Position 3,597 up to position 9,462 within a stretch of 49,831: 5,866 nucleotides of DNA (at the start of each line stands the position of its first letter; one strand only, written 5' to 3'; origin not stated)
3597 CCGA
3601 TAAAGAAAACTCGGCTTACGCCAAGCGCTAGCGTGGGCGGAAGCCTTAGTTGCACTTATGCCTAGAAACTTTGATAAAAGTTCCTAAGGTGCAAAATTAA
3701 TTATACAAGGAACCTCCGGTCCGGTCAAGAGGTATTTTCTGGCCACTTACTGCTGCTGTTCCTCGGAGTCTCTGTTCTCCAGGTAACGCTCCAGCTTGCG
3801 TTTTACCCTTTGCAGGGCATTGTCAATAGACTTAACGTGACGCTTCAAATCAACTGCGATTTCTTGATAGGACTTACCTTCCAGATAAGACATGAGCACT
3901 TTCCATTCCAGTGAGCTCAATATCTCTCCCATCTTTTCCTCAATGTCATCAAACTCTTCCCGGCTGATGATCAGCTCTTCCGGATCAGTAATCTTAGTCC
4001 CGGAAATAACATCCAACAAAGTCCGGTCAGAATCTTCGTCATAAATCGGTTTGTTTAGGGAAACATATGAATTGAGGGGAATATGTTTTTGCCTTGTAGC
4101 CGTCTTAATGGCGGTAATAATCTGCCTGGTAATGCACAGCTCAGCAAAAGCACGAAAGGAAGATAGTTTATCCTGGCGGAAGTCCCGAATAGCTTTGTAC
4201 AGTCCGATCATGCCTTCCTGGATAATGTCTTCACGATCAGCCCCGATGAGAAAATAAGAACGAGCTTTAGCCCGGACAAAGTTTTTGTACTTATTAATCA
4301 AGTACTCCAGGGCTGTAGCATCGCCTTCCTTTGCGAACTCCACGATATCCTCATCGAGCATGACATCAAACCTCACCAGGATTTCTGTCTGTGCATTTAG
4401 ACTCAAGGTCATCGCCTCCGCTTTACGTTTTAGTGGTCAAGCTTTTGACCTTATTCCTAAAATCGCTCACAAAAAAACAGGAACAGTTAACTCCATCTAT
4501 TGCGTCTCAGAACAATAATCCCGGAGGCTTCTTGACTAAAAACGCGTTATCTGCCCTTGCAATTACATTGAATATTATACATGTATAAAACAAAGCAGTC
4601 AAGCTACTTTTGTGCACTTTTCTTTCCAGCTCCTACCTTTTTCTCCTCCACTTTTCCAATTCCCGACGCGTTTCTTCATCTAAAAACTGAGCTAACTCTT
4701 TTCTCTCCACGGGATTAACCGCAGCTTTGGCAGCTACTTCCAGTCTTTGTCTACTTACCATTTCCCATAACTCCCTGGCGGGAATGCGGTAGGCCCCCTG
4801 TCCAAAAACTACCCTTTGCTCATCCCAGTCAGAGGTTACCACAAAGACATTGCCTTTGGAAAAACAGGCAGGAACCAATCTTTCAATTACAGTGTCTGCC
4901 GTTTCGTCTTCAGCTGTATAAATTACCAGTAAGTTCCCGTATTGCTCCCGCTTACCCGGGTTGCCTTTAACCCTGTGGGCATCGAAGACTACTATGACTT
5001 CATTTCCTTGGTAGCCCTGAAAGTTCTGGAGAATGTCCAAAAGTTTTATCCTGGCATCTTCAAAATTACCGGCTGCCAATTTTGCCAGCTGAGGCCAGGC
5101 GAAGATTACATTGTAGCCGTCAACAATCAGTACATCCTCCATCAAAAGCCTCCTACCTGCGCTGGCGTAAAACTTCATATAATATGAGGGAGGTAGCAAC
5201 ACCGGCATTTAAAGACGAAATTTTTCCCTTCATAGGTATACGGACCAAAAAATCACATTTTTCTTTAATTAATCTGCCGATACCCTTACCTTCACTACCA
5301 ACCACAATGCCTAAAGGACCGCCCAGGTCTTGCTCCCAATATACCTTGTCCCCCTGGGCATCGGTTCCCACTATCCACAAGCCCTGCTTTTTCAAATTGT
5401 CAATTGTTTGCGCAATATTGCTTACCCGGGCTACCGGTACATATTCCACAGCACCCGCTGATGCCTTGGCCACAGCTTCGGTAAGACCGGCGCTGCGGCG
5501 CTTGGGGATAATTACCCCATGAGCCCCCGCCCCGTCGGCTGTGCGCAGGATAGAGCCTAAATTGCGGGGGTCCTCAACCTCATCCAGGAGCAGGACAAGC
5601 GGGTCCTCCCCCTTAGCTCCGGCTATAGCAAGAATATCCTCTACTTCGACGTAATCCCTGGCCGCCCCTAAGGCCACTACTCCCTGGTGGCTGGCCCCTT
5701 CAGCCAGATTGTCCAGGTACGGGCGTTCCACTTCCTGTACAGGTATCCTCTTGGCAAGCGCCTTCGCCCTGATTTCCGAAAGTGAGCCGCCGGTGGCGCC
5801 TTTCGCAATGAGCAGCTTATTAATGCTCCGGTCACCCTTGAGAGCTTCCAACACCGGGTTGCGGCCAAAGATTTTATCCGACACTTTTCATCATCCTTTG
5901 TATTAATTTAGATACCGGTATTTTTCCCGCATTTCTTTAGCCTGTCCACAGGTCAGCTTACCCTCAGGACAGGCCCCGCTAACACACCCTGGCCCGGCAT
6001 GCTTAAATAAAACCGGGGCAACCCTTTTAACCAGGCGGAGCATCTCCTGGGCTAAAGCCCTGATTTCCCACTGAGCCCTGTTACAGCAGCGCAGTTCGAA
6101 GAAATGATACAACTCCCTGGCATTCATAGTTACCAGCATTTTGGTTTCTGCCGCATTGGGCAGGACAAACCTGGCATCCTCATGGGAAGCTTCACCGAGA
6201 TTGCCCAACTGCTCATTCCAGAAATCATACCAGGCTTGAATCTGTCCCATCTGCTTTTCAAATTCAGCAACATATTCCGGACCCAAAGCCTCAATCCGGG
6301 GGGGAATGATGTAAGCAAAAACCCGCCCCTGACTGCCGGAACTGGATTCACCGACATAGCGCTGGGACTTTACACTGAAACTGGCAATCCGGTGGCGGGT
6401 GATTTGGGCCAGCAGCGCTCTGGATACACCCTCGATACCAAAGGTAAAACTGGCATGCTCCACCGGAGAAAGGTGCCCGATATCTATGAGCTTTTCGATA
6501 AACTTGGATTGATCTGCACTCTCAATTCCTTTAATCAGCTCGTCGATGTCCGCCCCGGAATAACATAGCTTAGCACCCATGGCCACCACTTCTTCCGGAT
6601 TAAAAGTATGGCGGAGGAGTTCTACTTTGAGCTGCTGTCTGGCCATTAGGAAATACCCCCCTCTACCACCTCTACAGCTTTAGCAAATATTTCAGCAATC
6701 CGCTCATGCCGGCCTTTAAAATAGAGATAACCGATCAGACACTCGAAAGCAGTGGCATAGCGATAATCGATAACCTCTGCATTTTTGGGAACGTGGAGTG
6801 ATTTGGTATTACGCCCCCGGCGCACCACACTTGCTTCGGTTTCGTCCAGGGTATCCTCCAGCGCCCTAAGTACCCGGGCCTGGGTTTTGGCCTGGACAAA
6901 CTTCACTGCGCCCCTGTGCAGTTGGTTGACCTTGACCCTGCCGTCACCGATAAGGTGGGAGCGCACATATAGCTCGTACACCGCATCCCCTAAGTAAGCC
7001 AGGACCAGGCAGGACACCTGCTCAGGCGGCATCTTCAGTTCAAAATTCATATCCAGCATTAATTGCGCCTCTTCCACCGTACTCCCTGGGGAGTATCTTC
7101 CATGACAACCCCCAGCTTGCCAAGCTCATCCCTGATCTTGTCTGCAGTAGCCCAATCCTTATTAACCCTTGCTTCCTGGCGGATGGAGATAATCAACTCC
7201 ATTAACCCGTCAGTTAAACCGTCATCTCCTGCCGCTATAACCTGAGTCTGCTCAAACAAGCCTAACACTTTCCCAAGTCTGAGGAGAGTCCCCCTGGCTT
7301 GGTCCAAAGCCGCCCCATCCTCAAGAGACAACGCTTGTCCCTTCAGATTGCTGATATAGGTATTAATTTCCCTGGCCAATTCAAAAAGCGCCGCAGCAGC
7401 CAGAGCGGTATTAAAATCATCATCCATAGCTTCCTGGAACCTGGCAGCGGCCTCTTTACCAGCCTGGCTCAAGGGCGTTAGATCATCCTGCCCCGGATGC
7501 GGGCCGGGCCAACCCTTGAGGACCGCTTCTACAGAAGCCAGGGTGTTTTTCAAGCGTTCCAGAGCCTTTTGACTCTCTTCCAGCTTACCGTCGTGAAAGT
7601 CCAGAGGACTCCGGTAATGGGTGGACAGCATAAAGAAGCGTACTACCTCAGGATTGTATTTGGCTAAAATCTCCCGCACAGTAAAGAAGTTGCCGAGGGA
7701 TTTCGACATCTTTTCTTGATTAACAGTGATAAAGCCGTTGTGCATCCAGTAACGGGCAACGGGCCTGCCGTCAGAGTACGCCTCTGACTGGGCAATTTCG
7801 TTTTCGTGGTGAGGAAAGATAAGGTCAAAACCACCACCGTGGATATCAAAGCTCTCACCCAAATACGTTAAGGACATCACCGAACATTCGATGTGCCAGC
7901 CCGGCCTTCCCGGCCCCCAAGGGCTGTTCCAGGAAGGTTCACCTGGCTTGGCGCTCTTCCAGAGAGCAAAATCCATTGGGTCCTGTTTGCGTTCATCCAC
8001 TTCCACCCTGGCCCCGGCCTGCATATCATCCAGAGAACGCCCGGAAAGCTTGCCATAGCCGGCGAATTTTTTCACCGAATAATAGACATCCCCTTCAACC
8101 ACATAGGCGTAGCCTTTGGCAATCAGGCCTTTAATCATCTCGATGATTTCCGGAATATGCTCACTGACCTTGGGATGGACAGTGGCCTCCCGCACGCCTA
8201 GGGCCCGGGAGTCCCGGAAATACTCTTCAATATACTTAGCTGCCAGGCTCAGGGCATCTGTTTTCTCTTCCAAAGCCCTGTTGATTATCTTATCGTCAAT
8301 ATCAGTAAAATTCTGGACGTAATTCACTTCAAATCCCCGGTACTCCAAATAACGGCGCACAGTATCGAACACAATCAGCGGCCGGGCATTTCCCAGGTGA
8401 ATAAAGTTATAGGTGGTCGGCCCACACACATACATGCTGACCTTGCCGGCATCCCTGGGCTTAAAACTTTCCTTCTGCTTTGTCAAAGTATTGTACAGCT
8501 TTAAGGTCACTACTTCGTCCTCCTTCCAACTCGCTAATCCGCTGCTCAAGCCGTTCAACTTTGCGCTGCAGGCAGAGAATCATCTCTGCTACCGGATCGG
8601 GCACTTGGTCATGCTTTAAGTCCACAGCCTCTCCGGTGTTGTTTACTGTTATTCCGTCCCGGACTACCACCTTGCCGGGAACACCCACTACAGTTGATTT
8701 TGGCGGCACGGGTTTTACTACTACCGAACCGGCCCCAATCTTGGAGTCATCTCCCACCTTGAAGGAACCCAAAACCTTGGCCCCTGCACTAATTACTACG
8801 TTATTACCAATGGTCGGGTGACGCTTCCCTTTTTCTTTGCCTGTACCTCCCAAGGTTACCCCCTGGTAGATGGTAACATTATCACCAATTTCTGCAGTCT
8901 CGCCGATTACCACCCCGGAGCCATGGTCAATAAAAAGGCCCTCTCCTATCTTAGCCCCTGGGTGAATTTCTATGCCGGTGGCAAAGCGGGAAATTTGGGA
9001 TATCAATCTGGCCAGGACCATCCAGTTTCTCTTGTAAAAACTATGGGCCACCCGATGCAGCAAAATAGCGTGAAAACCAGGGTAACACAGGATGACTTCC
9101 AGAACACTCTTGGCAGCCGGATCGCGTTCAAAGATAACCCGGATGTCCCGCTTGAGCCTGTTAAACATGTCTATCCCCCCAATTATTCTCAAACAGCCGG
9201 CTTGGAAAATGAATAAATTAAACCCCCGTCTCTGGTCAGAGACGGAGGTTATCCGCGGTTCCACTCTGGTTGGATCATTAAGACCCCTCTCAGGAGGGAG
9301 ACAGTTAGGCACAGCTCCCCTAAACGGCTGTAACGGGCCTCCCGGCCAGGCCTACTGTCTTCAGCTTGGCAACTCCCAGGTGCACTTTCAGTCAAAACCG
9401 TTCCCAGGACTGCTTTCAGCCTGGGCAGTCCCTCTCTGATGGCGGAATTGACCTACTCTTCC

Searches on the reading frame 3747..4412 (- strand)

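Call 58: search_protein_families(library=pfam, proteins=[window:3747-4412:-], max_evalue=0.00001)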
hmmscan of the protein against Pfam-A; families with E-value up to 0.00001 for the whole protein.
window:3747-4412:- (221 aa): 2 families
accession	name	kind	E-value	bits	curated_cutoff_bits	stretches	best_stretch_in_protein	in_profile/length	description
PF04542.20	Sigma70_r2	-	1.1e-15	57.6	24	1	38-107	1-70/71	Sigma-70 region 2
PF08281.18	Sigma70_r4_2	-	1.2e-08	34.9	25.7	1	172-207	19-54/54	Sigma-70, region 4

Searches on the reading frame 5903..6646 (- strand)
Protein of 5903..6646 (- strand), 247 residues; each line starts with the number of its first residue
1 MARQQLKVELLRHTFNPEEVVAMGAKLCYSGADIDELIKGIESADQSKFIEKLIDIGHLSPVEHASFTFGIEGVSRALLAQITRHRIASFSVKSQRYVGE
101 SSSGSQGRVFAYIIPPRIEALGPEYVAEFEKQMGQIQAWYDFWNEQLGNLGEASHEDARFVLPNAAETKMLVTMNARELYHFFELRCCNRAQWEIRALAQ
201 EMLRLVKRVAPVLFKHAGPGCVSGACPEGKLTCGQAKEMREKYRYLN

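Call 58: search_protein_families(library=pfam, proteins=[window:5903-6646:-], max_evalue=0.00001)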
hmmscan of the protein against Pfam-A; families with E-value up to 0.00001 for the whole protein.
window:5903-6646:- (247 aa): 1 family
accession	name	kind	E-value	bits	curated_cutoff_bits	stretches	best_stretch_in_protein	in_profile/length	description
PF02511.20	Thy1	-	2e-69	233.6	24.8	1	9-212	1-191/191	Thymidylate synthase complementing protein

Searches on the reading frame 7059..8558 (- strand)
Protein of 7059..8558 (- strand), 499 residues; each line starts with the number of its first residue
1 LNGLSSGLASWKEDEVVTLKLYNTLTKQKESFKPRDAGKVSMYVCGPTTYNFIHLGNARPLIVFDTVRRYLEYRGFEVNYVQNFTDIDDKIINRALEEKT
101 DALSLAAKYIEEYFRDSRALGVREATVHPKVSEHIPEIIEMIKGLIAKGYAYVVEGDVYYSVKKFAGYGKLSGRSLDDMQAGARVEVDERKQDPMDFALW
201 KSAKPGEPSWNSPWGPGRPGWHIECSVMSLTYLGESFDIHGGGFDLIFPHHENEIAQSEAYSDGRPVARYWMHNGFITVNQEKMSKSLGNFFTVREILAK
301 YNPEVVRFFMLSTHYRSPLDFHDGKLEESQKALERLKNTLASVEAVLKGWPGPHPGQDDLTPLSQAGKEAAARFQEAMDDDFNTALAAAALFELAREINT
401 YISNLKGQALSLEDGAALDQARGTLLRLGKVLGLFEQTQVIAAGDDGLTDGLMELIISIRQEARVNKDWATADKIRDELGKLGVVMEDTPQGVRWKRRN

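Call 58: search_protein_families(library=pfam, proteins=[window:7059-8558:-], max_evalue=0.00001)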
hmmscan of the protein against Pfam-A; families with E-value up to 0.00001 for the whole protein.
window:7059-8558:- (499 aa): 6 families
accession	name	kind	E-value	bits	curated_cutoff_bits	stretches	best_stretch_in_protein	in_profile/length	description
PF01406.26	tRNA-synt_1e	-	1.3e-137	458.6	27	1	32-330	2-300/301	tRNA synthetases class I (C) catalytic domain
PF09190.17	DALR_2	-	1.9e-18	67.2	22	1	373-436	1-57/57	DALR domain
PF09334.17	tRNA-synt_1g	-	2.6e-12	46.7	20.1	1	271-314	315-358/391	tRNA synthetases class I (M)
PF01921.24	tRNA-synt_1f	-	3.2e-10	39.9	27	1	276-339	275-338/360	tRNA synthetases class I (K)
PF00133.28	tRNA-synt_1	-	1.2e-08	34.6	22.7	0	238-317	330-409/414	tRNA synthetases class I (I, L, M and V)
PF23493.1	CysS_C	-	3.7e-08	33.8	23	1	459-495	14-50/51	Cysteinyl-tRNA ligase anticodon binding domain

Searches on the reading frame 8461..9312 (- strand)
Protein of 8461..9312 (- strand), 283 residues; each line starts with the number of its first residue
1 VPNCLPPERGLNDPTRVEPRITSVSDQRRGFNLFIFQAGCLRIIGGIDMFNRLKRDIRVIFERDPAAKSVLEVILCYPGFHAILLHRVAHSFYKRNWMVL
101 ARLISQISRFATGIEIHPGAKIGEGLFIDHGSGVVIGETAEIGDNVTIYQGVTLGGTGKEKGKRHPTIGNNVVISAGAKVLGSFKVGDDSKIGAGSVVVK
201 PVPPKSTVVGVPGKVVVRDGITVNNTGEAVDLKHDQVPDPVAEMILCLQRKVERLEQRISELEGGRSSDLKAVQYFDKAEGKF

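Call 58: search_protein_families(library=pfam, proteins=[window:8461-9312:-], max_evalue=0.00001)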
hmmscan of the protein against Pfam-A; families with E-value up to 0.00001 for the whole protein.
window:8461-9312:- (283 aa): 2 families
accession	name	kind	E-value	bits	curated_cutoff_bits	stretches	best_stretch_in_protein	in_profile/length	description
PF00132.30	Hexapep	-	3.3e-13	49.1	27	1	165-198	1-34/36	Bacterial transferase hexapeptide (six repeats)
PF06426.19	SATase_N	-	6.9e-06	26.8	21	0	49-83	69-103/105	Serine acetyltransferase, N-terminal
